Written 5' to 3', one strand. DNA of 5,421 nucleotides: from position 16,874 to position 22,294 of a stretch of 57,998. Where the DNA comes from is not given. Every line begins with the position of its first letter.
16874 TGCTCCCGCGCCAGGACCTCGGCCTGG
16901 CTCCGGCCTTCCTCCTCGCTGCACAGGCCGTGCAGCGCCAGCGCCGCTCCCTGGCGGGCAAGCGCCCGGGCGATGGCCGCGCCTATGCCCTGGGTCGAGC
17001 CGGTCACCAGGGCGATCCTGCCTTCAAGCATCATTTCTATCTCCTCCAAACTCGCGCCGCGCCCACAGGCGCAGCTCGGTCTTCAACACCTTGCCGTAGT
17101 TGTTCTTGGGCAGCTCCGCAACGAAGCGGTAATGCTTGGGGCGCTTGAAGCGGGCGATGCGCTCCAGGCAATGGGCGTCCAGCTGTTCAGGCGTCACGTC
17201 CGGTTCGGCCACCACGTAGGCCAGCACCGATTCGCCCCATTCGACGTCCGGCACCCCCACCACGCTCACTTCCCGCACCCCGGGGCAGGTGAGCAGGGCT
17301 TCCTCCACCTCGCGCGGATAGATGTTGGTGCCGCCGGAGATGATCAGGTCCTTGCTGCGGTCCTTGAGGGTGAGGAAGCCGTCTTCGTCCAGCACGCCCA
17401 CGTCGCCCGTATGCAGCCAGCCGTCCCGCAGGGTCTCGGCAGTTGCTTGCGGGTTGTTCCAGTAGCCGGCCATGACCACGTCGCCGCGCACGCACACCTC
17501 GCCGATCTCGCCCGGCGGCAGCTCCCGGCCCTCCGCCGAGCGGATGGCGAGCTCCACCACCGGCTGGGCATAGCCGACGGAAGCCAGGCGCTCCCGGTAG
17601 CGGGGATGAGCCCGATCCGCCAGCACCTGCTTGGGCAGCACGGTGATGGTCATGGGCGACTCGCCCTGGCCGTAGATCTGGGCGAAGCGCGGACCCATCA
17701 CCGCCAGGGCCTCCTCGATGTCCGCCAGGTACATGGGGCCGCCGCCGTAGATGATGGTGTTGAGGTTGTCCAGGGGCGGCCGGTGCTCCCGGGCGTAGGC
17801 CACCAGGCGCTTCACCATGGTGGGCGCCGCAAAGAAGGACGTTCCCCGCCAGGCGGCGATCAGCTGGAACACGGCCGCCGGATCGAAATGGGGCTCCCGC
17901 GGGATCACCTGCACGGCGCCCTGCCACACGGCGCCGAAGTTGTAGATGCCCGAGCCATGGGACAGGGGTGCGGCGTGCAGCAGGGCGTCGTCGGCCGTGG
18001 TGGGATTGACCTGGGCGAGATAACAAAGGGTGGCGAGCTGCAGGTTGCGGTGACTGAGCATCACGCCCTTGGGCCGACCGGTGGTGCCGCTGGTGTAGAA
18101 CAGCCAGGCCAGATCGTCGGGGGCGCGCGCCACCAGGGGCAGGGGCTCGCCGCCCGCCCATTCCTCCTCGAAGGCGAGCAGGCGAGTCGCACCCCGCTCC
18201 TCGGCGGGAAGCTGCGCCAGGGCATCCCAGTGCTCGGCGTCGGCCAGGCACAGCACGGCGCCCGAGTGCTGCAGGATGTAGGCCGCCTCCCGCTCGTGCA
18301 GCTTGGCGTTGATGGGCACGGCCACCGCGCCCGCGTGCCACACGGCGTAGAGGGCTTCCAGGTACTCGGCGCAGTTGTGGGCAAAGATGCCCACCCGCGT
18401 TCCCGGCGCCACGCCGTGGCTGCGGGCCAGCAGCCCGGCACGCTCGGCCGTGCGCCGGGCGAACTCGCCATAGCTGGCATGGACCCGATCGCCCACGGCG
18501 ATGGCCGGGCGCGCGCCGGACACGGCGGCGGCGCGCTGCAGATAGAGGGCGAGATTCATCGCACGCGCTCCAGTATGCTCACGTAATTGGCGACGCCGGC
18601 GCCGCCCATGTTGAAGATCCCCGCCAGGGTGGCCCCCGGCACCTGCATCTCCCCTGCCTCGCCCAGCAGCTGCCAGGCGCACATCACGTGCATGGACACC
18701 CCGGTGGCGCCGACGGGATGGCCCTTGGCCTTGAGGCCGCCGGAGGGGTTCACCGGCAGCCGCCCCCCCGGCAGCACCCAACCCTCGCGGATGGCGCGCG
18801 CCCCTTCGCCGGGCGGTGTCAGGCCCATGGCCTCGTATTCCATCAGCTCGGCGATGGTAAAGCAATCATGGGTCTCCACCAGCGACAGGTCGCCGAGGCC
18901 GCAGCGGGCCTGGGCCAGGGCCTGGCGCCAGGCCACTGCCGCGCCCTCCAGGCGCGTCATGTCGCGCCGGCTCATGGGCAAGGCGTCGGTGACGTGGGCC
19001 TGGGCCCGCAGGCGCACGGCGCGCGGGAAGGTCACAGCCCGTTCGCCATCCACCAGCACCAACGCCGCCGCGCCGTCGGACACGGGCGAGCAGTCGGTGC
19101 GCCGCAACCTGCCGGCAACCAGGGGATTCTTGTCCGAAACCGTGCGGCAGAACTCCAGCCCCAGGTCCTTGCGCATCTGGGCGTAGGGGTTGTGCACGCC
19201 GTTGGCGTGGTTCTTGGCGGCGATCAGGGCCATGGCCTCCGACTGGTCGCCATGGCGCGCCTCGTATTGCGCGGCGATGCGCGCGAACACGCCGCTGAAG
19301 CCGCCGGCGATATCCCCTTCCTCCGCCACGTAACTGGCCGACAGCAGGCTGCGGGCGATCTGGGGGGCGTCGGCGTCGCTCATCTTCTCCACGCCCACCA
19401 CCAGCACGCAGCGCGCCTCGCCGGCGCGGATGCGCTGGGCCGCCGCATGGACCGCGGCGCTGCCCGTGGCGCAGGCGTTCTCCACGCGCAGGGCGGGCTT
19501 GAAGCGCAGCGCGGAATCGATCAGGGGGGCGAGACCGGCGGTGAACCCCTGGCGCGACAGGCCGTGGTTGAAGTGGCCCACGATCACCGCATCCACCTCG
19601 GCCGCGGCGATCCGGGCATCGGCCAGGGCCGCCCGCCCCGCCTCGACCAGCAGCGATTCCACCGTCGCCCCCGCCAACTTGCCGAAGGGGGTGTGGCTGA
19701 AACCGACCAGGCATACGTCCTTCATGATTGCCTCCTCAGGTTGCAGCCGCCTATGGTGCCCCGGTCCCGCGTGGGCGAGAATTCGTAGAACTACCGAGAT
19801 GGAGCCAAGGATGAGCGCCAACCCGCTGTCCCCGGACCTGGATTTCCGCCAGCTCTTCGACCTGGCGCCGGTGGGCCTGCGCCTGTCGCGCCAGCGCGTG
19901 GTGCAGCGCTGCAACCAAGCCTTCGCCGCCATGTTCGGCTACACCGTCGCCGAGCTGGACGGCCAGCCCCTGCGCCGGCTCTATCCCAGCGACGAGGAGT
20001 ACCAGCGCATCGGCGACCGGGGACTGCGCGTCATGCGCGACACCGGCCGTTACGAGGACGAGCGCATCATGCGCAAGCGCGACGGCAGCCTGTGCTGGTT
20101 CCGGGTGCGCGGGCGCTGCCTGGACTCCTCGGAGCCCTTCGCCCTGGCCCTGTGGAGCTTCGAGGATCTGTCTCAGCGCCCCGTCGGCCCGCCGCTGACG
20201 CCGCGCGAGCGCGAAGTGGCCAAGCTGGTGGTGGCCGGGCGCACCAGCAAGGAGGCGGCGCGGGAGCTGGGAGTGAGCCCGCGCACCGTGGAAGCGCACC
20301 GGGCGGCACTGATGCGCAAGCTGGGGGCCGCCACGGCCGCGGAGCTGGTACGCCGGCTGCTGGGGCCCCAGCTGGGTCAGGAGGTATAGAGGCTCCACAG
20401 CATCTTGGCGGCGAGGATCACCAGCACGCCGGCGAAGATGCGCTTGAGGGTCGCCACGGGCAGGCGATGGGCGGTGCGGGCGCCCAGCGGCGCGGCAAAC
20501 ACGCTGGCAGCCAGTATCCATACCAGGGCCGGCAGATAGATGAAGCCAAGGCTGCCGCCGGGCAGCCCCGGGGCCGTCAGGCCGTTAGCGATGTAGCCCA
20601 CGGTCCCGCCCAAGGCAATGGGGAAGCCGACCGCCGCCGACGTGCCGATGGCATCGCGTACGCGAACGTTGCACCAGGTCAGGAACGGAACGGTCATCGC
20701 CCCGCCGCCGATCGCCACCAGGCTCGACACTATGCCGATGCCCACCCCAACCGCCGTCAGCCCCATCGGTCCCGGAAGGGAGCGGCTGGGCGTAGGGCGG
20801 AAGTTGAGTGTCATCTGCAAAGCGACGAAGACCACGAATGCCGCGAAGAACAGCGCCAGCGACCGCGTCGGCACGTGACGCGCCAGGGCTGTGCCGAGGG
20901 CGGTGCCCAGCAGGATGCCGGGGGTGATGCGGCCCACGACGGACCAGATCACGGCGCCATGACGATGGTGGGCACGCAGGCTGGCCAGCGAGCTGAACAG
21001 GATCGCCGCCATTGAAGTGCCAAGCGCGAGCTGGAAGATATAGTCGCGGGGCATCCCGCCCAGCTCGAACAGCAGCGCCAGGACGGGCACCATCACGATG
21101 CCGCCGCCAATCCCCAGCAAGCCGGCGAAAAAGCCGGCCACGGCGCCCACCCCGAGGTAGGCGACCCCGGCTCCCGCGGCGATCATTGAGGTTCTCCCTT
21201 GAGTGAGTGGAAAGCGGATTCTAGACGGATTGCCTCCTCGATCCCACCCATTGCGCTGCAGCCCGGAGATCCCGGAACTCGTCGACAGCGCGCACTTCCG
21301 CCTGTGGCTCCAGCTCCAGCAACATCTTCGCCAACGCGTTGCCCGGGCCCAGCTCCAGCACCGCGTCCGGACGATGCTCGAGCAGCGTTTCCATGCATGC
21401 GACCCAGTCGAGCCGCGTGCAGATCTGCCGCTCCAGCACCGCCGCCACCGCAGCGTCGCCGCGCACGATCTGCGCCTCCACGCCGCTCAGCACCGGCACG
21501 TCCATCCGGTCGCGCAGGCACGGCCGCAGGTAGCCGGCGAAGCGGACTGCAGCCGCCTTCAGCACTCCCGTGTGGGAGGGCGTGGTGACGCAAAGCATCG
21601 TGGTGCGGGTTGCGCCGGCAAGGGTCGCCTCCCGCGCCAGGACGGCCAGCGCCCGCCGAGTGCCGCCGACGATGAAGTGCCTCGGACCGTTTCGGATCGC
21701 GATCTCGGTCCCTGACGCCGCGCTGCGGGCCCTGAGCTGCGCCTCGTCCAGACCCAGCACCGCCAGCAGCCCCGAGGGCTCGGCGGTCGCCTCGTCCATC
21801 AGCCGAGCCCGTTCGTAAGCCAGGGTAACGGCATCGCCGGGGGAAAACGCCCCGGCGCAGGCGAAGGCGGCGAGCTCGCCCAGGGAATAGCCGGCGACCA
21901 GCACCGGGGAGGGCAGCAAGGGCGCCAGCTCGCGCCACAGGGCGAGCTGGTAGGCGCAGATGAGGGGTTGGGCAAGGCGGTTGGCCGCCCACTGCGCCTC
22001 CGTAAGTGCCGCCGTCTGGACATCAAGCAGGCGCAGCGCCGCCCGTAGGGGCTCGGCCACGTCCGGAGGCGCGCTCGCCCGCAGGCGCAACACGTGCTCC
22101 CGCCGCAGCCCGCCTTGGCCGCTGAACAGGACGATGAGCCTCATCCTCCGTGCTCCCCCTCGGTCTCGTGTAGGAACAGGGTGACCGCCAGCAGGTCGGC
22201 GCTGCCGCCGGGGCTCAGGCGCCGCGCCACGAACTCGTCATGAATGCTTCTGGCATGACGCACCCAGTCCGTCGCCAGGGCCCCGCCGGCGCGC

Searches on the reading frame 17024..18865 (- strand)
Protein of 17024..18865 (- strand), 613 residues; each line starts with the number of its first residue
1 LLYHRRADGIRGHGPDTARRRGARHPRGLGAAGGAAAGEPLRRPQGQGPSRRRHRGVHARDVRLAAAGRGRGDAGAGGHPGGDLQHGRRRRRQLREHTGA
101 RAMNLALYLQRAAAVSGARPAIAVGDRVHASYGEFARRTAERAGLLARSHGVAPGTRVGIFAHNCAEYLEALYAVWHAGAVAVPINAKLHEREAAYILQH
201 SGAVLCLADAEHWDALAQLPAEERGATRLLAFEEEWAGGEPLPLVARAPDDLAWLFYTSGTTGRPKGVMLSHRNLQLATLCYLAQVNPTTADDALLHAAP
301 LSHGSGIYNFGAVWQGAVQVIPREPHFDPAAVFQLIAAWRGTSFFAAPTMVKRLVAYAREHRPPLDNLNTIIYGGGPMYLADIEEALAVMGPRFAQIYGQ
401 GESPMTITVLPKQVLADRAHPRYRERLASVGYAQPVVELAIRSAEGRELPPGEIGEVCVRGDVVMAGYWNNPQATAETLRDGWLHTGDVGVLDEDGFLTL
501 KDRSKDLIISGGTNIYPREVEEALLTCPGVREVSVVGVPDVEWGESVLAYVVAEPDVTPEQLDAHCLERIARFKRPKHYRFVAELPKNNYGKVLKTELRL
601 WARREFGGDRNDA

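Call 68: search_protein_families(library=pfam, proteins=[window:17024-18865:-], max_evalue=0.0001)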
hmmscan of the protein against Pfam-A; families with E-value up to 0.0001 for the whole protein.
window:17024-18865:- (613 aa): 2 families
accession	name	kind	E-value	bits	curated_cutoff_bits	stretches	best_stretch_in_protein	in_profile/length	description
PF00501.34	AMP-binding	-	1.1e-77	261.9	29.9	1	110-469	2-384/384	AMP-binding enzyme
PF13193.12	AMP-binding_C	-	1.1e-19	71.6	24.5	1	519-592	1-76/76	AMP-binding enzyme C-terminal domain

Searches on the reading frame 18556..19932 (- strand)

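Call 68: search_protein_families(library=pfam, proteins=[window:18556-19932:-], max_evalue=0.0001)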
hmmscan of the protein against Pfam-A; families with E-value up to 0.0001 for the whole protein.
window:18556-19932:- (458 aa): 5 families
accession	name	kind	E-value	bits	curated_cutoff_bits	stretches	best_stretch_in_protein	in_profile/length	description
PF22691.2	Thiolase_C_1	-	5.3e-36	123.9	28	1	320-456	10-144/144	Thiolase C-terminal domain-like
PF00108.29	Thiolase_N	-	1.4e-24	87.3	26.4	1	73-295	1-258/260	Thiolase, N-terminal domain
PF08545.16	ACP_syn_III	-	1.9e-07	31.3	24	1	150-186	3-39/80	3-Oxoacyl-[acyl-carrier-protein (ACP)] synthase III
PF02803.24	Thiolase_C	-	1.9e-07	31.2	27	1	328-448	21-118/123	Thiolase, C-terminal domain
PF00109.32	ketoacyl-synt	-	7.2e-07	29.5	20.8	1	146-186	166-206/252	Beta-ketoacyl synthase, N-terminal domain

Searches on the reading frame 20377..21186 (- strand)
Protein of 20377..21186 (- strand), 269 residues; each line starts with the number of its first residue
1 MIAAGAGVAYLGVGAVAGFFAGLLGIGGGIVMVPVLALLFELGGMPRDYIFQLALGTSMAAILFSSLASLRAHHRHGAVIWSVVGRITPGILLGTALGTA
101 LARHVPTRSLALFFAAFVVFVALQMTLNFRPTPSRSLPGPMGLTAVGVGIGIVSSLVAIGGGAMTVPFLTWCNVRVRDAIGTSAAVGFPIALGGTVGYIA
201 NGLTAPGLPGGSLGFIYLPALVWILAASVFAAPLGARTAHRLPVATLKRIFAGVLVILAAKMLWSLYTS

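Call 68: search_protein_families(library=pfam, proteins=[window:20377-21186:-], max_evalue=0.0001)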
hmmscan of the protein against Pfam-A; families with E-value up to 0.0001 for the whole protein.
window:20377-21186:- (269 aa): 1 family
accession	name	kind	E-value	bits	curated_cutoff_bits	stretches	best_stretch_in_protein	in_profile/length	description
PF01925.25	TauE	-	1.4e-52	179.2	32.6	1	11-262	2-237/237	Sulfite exporter TauE/SafE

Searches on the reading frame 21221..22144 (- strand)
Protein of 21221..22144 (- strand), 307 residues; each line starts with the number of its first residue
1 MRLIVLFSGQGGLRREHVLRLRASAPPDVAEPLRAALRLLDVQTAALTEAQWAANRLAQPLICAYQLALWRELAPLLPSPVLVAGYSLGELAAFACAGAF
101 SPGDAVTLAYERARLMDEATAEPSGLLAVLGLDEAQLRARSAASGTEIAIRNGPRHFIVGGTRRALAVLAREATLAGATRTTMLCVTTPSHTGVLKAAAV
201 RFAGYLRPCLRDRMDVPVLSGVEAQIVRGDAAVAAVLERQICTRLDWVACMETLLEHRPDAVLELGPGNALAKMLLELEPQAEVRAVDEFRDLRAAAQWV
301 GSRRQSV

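Call 68: search_protein_families(library=pfam, proteins=[window:21221-22144:-], max_evalue=0.0001)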
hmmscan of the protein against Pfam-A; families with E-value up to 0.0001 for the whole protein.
window:21221-22144:- (307 aa): 1 family
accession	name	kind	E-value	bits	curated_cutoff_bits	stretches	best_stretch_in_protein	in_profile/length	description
PF00698.26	Acyl_transf_1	-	9.3e-14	52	32.7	1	55-204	59-204/319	Acyl transferase domain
